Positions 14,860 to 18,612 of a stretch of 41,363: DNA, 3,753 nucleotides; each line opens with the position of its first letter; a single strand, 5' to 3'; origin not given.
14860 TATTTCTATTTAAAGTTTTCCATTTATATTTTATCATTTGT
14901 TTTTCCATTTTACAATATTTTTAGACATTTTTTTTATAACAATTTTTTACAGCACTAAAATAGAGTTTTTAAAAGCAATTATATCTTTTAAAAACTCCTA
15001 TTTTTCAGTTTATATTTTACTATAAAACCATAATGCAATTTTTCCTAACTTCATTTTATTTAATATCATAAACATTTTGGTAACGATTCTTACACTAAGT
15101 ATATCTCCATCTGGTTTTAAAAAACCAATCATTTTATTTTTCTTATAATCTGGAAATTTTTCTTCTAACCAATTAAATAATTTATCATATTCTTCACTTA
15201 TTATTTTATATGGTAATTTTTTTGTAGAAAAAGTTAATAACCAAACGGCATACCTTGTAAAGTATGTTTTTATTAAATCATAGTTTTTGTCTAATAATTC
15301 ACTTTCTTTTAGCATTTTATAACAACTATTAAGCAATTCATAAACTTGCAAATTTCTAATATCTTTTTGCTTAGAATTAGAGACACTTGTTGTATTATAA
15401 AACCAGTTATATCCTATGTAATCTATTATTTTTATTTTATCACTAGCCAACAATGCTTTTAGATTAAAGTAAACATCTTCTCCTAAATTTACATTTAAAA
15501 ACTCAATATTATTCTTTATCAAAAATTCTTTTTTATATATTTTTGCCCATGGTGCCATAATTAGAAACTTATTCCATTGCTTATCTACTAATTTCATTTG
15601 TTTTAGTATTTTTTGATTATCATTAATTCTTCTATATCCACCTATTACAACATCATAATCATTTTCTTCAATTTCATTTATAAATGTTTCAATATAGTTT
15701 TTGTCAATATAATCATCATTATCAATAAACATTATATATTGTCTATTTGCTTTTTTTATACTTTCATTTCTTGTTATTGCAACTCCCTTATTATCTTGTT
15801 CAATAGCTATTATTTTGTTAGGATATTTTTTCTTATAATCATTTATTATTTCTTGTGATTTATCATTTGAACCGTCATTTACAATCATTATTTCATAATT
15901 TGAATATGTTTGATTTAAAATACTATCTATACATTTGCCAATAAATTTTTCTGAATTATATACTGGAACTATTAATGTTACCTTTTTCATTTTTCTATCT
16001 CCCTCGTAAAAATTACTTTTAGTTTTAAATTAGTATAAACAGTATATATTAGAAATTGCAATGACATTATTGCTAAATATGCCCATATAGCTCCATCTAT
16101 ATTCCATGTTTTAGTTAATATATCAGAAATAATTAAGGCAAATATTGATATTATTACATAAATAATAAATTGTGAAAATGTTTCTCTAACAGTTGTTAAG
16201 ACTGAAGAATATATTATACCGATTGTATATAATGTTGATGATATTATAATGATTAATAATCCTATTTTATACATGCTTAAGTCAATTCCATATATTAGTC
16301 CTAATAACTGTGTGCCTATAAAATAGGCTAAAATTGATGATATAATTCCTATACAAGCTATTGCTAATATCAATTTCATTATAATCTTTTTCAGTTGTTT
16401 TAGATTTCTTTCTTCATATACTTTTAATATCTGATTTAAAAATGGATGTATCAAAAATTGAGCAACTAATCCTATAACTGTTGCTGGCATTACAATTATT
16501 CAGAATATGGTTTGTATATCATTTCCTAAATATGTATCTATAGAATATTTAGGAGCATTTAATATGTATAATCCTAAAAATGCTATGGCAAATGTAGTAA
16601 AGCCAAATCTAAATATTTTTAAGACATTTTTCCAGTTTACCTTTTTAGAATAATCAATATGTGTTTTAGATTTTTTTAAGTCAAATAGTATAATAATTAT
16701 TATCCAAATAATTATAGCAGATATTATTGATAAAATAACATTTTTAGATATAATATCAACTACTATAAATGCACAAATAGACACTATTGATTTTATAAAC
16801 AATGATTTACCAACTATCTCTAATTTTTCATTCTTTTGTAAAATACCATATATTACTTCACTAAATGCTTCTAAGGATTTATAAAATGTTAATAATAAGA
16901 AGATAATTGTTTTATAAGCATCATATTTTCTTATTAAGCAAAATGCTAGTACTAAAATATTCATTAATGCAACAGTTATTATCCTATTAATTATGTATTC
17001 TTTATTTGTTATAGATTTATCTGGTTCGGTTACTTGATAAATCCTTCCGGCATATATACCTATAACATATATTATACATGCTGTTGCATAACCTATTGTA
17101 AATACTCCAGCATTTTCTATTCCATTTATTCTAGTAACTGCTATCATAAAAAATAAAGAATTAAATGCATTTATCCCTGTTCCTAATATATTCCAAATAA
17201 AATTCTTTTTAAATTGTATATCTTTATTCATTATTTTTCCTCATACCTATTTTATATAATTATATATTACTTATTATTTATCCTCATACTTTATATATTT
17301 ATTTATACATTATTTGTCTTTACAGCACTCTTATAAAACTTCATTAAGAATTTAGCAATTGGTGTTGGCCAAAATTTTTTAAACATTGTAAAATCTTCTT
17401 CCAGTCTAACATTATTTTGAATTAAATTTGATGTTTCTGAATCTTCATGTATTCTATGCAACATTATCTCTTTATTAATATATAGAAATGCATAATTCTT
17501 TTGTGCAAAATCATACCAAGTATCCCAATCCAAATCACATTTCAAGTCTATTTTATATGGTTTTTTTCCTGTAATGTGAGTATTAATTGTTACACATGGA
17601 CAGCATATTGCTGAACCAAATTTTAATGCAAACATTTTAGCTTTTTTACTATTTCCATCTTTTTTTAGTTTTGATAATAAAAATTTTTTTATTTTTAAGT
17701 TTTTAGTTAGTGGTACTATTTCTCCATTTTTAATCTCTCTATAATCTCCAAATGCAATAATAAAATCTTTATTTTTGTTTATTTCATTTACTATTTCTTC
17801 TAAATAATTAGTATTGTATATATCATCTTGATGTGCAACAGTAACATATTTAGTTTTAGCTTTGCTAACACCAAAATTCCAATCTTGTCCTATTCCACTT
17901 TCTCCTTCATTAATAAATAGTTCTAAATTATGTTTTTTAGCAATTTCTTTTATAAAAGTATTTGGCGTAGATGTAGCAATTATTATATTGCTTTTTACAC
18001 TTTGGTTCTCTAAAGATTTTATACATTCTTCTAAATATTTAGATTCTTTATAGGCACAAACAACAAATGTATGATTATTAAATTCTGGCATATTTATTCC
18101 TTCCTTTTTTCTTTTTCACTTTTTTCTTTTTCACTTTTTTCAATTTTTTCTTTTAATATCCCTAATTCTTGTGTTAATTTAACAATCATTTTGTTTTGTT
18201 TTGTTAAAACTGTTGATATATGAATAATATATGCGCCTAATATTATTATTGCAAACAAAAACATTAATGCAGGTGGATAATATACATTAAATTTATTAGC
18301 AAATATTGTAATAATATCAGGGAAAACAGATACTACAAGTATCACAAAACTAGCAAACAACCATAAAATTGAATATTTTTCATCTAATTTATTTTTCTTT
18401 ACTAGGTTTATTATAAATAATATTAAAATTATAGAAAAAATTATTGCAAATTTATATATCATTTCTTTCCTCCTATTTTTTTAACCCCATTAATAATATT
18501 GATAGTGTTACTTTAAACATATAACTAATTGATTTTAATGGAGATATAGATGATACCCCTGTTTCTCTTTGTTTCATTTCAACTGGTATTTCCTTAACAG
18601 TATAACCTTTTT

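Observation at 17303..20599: GacI/J/K/L-like side-chain decoration module, with the outer-face membrane domain and the lipid-sugar synthase fused in one 708-aa protein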

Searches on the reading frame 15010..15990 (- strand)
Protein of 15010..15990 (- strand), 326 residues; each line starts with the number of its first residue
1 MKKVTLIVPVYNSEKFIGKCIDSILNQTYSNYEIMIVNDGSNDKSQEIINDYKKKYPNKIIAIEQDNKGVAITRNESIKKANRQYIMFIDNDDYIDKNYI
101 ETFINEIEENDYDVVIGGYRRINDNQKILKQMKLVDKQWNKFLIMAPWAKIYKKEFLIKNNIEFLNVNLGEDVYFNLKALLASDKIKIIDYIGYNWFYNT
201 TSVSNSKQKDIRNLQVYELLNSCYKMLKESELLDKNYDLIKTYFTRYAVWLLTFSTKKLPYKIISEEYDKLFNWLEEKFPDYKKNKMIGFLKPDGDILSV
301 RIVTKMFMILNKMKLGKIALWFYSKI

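Call 4: search_protein_families(library=pfam, proteins=[window:15010-15990:-], max_evalue=0.01)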
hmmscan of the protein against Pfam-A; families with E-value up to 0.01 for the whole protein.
window:15010-15990:- (326 aa): 3 families
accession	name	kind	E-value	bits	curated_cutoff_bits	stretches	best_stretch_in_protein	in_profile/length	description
PF00535.33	Glycos_transf_2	-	1.2e-36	126.6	23.3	1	6-143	2-132/168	Glycosyl transferase family 2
PF13641.12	Glyco_tranf_2_3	-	1.8e-11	45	27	1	4-115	3-119/230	Glycosyltransferase like family 2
PF10111.15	Glyco_tranf_2_2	-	6.2e-10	39.5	27.3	1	5-150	1-159/276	Glycosyltransferase like family 2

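Call 5: search_protein_families(library=ncbifam, proteins=[window:15010-15990:-], max_evalue=0.01)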
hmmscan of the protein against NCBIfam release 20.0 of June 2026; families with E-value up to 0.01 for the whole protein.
window:15010-15990:- (326 aa): 28 families (the best 25 are shown)
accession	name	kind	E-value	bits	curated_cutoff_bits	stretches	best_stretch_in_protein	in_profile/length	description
NF007482.0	PRK10073.1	equivalog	7.3e-38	130.4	423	1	2-228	6-247/334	glycosyltransferase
NF047683.1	TeichurnBiosyTuaG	equivalog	4.6e-26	92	400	1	3-132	7-136/252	teichuronic acid biosynthesis protein TuaG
TIGR03937.1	PgaC_IcaA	equivalog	8.1e-23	81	422.3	1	2-134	45-177/407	poly-beta-1,6-N-acetyl-D-glucosamine synthase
NF053739.1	GlytfEpsEBac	equivalog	2.6e-20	72.5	450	1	3-120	2-121/265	glycosyltransferase EpsE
NF041875.1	EPS_EpsD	equivalog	3.4e-19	69.4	370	1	5-121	2-118/325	exopolysaccharide biosynthesis glycosyltransferase EpsD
TIGR03111.1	glyc2_xrt_Gpos1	hypoth_equivalog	3.7e-18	65.6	363.95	1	3-163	50-206/439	TIGR03111 family XrtG-associated glycosyltransferase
NF041394.1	GtaseAglG_Halo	equivalog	5.5e-17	62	440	1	3-118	2-117/304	glucosyl-dolichyl phosphate glucuronosyltransferase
NF038302.1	EPS_HpsE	equivalog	6.9e-16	58.1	300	1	4-105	3-109/307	hormogonium polysaccharide biosynthesis glycosyltransferase HpsE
NF050050.1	ProtGlycPglI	equivalog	3e-15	56.4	500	1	1-165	1-157/306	GalNAc(5)-diNAcBac-PP-undecaprenol beta-1,3-glucosyltransferase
NF038299.1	EPS_HpsN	equivalog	2.7e-13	49.6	425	1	3-129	2-126/317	hormogonium polysaccharide biosynthesis glycosyltransferase HpsN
TIGR04440.1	glyco_TIGR04440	domain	7.6e-12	45.4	70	1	3-127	1-127/215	TIGR00180 family glycosyltransferase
NF007453.0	PRK10018.1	equivalog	6.6e-11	42.4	382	1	4-106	8-110/280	colanic acid biosynthesis glycosyltransferase WcaA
TIGR03965.1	mycofact_glyco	equivalog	9.2e-11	41.3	280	1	2-110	74-182/467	mycofactocin biosynthesis glycosyltransferase MftF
TIGR04017.1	WcaA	equivalog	2.4e-10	40.5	495.75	1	4-106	7-109/279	colanic acid biosynthesis glycosyltransferase WcaA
TIGR04182.1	glyco_TIGR04182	equivalog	3e-10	40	325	1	3-136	1-125/293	S-layer glycoprotein N-glycosyltransferase AglJ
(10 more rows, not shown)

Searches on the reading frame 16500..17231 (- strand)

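Call 4: search_protein_families(library=pfam, proteins=[window:16500-17231:-], max_evalue=0.01)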
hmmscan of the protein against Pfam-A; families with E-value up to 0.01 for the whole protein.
window:16500-17231:- (243 aa): 1 family
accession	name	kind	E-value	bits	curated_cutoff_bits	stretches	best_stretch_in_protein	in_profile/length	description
PF01943.22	Polysacc_synt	-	0.00022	21.2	28.2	1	8-229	2-230/274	Polysaccharide biosynthesis protein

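Call 5: search_protein_families(library=ncbifam, proteins=[window:16500-17231:-], max_evalue=0.01)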
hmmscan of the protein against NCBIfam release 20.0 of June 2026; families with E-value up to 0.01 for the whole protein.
window:16500-17231:- (243 aa): 0 families

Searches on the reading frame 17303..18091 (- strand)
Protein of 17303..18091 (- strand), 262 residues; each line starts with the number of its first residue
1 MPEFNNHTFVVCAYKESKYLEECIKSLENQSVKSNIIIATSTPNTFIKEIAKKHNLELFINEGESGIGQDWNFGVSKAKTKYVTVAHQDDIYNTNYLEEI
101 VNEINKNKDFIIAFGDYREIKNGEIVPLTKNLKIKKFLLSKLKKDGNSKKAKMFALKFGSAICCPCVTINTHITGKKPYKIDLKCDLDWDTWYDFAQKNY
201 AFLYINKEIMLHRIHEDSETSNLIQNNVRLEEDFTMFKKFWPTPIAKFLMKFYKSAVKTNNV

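Call 4: search_protein_families(library=pfam, proteins=[window:17303-18091:-], max_evalue=0.01)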
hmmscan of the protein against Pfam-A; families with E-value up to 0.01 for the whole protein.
window:17303-18091:- (262 aa): 3 families
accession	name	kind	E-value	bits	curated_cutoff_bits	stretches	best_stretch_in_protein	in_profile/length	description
PF00535.33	Glycos_transf_2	-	4.5e-19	69.4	23.3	1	9-147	2-149/168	Glycosyl transferase family 2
PF13641.12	Glyco_tranf_2_3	-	3.4e-05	24.4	27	1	8-106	4-113/230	Glycosyltransferase like family 2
PF10111.15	Glyco_tranf_2_2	-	0.006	16.5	27.3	1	11-113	4-120/276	Glycosyltransferase like family 2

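Call 5: search_protein_families(library=ncbifam, proteins=[window:17303-18091:-], max_evalue=0.01)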
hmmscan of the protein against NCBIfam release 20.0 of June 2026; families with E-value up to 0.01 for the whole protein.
window:17303-18091:- (262 aa): 12 families
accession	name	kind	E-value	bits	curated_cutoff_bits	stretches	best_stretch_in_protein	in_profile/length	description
TIGR04440.1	glyco_TIGR04440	domain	1.3e-09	38.1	70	1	8-122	3-124/215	TIGR00180 family glycosyltransferase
NF047683.1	TeichurnBiosyTuaG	equivalog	2.2e-07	30.8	400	1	9-222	10-213/252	teichuronic acid biosynthesis protein TuaG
TIGR04283.1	glyco_like_mftF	equivalog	1.9e-06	27.6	182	1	10-114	4-107/221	TIGR04283 family arsenosugar biosynthesis glycosyltransferase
NF007482.0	PRK10073.1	equivalog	3.4e-06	26.3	423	1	6-112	7-119/334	glycosyltransferase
TIGR03310.1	matur_MocA_YgfJ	equivalog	0.00015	21.8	186.45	1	14-114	22-125/188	molybdenum cofactor cytidylyltransferase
TIGR03937.1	PgaC_IcaA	equivalog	0.00024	20.2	422.3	1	5-116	45-162/407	poly-beta-1,6-N-acetyl-D-glucosamine synthase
TIGR03111.1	glyc2_xrt_Gpos1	hypoth_equivalog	0.00036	19.4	363.95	1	5-111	49-163/439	TIGR03111 family XrtG-associated glycosyltransferase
NF050050.1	ProtGlycPglI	equivalog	0.00043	19.8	500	1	9-113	6-117/306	GalNAc(5)-diNAcBac-PP-undecaprenol beta-1,3-glucosyltransferase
NF041394.1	GtaseAglG_Halo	equivalog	0.00048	19.5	440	1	9-113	5-115/304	glucosyl-dolichyl phosphate glucuronosyltransferase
NF041391.1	DPhHxTase_Halo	equivalog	0.0021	17.1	375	1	13-111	3-100/213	dolichyl-phosphate hexose transferase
TIGR04182.1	glyco_TIGR04182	equivalog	0.0035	16.8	325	1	9-112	4-106/293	S-layer glycoprotein N-glycosyltransferase AglJ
TIGR04009.1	wcaE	equivalog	0.0037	16.6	369.2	1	44-116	48-118/248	colanic acid biosynthesis glycosyltransferase WcaE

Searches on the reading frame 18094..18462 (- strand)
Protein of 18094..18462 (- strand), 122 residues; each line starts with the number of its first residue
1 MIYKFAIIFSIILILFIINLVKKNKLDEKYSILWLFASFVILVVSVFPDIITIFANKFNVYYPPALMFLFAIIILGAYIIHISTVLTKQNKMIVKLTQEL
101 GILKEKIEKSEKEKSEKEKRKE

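Call 4: search_protein_families(library=pfam, proteins=[window:18094-18462:-], max_evalue=0.01)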
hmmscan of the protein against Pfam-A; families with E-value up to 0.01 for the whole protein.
window:18094-18462:- (122 aa): 2 families
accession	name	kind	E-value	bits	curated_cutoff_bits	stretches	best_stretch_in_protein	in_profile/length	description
PF10066.14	DUF2304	-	2.7e-25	89.1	25.5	1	5-105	5-105/106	Uncharacterized conserved protein (DUF2304)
PF04102.17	SlyX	-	0.0036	18.3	30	1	79-119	19-59/67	SlyX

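Call 5: search_protein_families(library=ncbifam, proteins=[window:18094-18462:-], max_evalue=0.01)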
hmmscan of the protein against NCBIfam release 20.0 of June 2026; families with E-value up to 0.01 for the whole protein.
window:18094-18462:- (122 aa): 2 families
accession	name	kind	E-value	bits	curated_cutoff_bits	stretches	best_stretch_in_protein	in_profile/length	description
NF045996.1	MAG0920_fam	subfamily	0.0018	17.7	43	1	33-114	71-153/232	MAG0920 family protein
NF047874.1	MASE3_PAS_HK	subfamily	0.0028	16.5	560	1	6-120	151-263/655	MASE3 domain-containing sensor histidine kinase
